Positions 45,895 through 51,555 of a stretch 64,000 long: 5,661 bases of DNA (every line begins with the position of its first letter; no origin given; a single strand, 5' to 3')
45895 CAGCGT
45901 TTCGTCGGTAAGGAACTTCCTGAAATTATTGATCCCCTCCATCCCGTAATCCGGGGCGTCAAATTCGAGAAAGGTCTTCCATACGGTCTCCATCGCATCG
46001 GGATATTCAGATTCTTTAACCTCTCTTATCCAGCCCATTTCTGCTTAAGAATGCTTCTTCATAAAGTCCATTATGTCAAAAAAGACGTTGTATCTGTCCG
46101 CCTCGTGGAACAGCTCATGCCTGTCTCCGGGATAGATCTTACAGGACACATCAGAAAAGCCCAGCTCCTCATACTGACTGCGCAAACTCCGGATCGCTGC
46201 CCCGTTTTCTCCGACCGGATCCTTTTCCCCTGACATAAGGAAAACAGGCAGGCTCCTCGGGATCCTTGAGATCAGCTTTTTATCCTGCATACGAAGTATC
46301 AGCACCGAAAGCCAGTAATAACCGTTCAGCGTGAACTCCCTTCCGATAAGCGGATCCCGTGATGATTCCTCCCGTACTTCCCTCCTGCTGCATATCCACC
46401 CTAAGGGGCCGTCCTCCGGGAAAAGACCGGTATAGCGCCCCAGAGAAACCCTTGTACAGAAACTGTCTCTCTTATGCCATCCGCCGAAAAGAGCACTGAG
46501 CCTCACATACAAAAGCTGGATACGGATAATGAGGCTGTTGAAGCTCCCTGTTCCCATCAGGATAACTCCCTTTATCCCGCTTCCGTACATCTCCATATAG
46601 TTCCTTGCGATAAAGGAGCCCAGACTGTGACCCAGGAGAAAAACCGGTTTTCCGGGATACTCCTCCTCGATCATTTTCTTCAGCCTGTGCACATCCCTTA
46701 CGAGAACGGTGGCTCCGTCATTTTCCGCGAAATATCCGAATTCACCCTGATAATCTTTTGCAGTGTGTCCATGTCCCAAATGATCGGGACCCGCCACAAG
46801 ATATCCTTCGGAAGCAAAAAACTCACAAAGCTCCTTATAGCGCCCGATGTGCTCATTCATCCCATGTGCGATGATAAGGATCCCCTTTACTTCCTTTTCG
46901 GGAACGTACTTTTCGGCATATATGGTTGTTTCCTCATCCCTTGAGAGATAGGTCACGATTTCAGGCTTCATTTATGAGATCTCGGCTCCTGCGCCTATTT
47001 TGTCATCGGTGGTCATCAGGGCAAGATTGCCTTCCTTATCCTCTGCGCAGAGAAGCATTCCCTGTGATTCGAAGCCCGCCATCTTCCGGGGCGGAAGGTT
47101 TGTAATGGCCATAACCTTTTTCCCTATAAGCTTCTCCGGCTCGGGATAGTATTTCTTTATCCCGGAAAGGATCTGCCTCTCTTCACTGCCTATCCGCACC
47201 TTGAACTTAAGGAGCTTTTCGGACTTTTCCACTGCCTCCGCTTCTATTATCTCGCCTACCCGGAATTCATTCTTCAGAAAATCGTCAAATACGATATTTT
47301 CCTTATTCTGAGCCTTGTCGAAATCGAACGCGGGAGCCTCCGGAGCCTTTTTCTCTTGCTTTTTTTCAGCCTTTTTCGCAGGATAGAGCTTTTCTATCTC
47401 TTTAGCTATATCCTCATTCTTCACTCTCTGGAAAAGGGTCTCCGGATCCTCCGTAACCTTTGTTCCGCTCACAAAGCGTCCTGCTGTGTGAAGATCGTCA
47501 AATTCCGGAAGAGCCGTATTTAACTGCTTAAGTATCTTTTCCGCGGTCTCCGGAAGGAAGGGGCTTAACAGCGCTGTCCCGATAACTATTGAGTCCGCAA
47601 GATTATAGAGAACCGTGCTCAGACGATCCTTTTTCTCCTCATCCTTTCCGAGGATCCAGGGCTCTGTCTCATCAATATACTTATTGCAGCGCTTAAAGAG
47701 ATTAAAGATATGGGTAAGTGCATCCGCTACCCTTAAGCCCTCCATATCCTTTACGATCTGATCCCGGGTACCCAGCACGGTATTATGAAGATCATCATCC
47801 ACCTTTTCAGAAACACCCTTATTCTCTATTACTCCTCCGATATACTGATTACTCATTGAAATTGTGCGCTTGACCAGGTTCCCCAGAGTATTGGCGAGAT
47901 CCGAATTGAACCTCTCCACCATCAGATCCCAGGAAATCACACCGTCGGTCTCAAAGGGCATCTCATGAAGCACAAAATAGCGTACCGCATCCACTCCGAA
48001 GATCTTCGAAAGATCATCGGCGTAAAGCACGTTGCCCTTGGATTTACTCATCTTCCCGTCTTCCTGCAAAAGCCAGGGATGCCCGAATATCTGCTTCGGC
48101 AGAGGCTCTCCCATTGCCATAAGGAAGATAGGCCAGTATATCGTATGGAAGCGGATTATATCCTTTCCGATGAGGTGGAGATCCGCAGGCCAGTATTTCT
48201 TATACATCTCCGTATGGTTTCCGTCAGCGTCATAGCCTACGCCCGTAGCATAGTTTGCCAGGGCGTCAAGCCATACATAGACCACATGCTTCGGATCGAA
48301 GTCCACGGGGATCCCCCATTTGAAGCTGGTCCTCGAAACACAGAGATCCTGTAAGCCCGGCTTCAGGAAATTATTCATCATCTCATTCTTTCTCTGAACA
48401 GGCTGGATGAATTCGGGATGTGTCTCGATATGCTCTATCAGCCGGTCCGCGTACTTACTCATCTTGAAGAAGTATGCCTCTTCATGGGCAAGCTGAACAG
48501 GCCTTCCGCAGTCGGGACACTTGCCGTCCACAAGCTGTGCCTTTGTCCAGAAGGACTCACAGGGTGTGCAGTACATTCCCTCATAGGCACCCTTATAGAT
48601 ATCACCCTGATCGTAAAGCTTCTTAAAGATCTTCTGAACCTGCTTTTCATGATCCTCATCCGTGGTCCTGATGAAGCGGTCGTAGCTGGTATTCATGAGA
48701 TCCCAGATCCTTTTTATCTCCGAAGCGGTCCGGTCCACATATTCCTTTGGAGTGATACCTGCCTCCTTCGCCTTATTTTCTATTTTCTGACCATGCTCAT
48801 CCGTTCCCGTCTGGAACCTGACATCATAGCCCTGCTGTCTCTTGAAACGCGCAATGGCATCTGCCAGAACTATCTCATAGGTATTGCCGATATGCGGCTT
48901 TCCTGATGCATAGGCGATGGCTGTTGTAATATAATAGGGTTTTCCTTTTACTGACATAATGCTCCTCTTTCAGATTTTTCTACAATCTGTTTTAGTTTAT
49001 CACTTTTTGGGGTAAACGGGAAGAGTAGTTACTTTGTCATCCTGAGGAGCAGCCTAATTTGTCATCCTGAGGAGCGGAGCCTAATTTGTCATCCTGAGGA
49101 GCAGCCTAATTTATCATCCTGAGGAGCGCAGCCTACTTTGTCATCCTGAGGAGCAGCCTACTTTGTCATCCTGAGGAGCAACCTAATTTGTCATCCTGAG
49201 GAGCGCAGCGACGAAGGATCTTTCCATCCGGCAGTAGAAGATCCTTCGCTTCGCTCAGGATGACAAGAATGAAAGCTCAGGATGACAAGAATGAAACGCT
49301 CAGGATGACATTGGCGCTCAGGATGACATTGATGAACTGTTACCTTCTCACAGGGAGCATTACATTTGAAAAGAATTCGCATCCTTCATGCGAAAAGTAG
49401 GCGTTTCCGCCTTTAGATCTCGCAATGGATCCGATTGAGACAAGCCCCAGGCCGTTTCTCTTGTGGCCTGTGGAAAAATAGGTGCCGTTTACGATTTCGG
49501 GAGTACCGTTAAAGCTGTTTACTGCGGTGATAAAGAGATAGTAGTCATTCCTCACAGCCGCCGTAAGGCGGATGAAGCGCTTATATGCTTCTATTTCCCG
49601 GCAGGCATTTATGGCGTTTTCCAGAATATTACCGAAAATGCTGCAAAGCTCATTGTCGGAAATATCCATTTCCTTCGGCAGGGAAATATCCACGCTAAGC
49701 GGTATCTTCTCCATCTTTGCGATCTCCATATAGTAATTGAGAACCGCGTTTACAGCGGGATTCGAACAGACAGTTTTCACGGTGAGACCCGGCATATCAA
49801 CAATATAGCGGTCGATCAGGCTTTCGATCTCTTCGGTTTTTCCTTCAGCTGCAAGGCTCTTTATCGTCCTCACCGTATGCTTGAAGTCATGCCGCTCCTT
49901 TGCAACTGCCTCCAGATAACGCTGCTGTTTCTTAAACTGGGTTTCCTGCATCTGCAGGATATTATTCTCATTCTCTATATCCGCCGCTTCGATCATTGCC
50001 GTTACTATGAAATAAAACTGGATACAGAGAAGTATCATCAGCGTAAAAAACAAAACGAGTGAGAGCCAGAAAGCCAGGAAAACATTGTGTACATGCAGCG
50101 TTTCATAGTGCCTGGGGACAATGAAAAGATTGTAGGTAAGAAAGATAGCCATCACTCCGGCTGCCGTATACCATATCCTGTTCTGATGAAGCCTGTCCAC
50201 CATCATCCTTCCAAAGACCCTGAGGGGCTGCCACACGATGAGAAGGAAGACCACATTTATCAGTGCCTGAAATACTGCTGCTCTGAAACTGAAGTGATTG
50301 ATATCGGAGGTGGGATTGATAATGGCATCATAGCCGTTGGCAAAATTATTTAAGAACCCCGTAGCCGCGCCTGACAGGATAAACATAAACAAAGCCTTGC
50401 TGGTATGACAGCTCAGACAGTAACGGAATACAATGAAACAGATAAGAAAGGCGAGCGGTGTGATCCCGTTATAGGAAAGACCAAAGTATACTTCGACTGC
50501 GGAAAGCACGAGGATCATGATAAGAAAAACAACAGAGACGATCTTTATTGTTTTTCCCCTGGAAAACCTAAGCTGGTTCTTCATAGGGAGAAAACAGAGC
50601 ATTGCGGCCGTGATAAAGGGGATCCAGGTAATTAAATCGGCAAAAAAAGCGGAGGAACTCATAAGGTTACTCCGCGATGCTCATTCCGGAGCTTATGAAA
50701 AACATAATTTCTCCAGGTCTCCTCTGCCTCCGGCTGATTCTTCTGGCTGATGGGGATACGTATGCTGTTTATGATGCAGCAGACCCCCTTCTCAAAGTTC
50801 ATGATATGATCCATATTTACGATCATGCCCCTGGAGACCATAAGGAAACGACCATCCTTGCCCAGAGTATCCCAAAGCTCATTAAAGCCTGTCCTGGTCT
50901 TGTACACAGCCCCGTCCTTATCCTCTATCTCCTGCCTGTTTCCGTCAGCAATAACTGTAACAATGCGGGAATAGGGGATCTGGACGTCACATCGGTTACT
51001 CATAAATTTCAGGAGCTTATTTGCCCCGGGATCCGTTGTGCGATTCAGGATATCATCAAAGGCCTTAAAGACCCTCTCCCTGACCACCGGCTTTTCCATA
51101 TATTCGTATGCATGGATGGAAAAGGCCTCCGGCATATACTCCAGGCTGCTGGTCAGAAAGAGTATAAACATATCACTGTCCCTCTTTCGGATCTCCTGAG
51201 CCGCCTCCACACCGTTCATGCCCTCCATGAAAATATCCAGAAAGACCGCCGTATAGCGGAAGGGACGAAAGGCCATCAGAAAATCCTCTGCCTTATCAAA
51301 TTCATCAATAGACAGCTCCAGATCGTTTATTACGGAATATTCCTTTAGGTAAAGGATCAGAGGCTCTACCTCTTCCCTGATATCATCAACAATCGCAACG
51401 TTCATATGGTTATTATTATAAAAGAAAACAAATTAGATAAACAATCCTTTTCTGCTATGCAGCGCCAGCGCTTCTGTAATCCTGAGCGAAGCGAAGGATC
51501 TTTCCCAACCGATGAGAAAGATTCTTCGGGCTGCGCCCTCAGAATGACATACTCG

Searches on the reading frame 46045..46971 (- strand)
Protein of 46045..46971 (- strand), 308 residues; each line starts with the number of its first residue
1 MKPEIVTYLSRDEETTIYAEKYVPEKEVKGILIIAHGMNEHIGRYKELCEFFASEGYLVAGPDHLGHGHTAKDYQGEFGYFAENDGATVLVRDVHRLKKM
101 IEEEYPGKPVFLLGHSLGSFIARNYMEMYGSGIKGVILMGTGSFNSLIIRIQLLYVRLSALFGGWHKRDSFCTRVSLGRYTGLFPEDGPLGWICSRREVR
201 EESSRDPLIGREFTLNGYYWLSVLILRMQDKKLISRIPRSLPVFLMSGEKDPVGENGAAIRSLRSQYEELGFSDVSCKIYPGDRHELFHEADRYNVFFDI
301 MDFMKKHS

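Call 65: search_protein_families(library=pfam, proteins=[window:46045-46971:-], max_evalue=0.0001)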
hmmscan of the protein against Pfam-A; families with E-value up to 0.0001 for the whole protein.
window:46045-46971:- (308 aa): 3 families
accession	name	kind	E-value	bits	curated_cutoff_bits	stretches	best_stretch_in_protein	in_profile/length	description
PF12146.15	Hydrolase_4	-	2.8e-42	145.1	27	1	27-292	2-239/239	Serine aminopeptidase, S33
PF00561.26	Abhydrolase_1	-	2.8e-18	66.9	25.8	1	31-291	2-244/245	alpha/beta hydrolase fold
PF12697.13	Abhydrolase_6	-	1.4e-07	32.8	26.3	1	47-290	19-208/217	Alpha/beta hydrolase family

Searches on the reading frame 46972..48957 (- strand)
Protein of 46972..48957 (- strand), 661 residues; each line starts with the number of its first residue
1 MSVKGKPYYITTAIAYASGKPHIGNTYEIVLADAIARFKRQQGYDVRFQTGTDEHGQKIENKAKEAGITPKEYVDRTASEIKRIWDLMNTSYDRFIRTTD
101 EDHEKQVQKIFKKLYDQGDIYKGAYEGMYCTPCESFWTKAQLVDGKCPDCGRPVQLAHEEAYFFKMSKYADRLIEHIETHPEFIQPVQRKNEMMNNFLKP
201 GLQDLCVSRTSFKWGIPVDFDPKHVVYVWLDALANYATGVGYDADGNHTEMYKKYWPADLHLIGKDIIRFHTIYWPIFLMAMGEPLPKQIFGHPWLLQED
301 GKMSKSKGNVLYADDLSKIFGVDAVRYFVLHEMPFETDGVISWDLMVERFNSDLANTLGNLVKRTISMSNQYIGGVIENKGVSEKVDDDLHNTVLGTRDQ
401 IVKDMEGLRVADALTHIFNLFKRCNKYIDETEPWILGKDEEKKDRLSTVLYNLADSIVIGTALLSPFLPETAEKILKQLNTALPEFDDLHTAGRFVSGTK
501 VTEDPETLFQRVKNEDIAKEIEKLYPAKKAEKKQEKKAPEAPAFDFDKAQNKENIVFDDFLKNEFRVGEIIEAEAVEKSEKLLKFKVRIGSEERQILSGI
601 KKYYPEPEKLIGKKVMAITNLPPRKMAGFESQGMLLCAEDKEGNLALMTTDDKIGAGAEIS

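Call 65: search_protein_families(library=pfam, proteins=[window:46972-48957:-], max_evalue=0.0001)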
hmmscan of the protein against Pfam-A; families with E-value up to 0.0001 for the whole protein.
window:46972-48957:- (661 aa): 7 families
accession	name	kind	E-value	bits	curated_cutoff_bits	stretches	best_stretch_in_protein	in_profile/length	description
PF09334.17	tRNA-synt_1g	-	4.2e-113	378.5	20.1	2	151-365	173-390/391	tRNA synthetases class I (M)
PF00133.28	tRNA-synt_1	-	2e-34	119.5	22.7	2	6-218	23-243/414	tRNA synthetases class I (I, L, M and V)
PF01588.26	tRNA_bind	-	6e-28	97.2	27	1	565-658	1-95/96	Putative tRNA binding domain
PF01406.26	tRNA-synt_1e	-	5.8e-11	42.7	27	1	19-125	21-126/301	tRNA synthetases class I (C) catalytic domain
PF01921.24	tRNA-synt_1f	-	1.3e-09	37.9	27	0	264-335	241-315/360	tRNA synthetases class I (K)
PF19303.5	Anticodon_3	-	7.6e-09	36.1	23.5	1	389-520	13-143/152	Anticodon binding domain of methionyl tRNA ligase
PF08264.19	Anticodon_1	-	1.3e-08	35.2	25.1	1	400-539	14-143/148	Anticodon-binding domain of tRNA ligase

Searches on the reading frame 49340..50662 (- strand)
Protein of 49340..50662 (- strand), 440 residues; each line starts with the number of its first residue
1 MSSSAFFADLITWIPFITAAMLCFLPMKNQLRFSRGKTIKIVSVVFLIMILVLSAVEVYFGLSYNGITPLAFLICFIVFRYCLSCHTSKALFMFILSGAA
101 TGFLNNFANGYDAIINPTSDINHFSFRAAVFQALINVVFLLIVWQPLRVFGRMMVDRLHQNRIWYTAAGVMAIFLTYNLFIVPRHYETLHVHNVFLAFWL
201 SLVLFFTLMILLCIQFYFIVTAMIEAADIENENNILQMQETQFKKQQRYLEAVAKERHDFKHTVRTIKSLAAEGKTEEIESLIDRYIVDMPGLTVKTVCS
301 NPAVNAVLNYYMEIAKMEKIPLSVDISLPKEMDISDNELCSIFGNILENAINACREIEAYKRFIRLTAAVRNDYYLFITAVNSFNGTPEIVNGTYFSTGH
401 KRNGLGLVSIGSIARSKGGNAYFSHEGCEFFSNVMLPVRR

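Call 9: search_protein_families(library=pfam, proteins=[window:49340-50662:-], max_evalue=0.01)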
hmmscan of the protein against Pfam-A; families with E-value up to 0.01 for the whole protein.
window:49340-50662:- (440 aa): 2 families
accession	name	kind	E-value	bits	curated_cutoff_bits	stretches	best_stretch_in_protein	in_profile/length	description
PF14501.12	HATPase_c_5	-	1.2e-13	51.3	22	1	335-437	2-102/102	GHKL domain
PF14689.11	SPOB_a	-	6.3e-05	23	28.1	1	238-289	1-52/62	Sensor_kinase_SpoOB-type, alpha-helical domain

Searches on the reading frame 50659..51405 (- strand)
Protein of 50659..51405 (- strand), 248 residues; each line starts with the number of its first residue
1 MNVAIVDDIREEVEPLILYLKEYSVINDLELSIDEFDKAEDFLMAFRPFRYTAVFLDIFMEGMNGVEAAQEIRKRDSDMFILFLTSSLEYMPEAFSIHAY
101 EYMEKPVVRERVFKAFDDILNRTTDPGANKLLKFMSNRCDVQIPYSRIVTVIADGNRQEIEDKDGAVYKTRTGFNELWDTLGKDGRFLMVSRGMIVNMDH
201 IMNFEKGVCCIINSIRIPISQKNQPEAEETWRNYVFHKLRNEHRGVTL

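Call 9: search_protein_families(library=pfam, proteins=[window:50659-51405:-], max_evalue=0.01)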
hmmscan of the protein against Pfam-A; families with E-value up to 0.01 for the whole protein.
window:50659-51405:- (248 aa): 2 families
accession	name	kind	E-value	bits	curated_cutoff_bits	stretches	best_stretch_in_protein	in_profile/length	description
PF00072.30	Response_reg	-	1.9e-14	54.2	30.2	1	5-115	3-109/111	Response regulator receiver domain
PF04397.21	LytTR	-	5.1e-05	23.8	22.6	1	142-229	5-95/98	LytTr DNA-binding domain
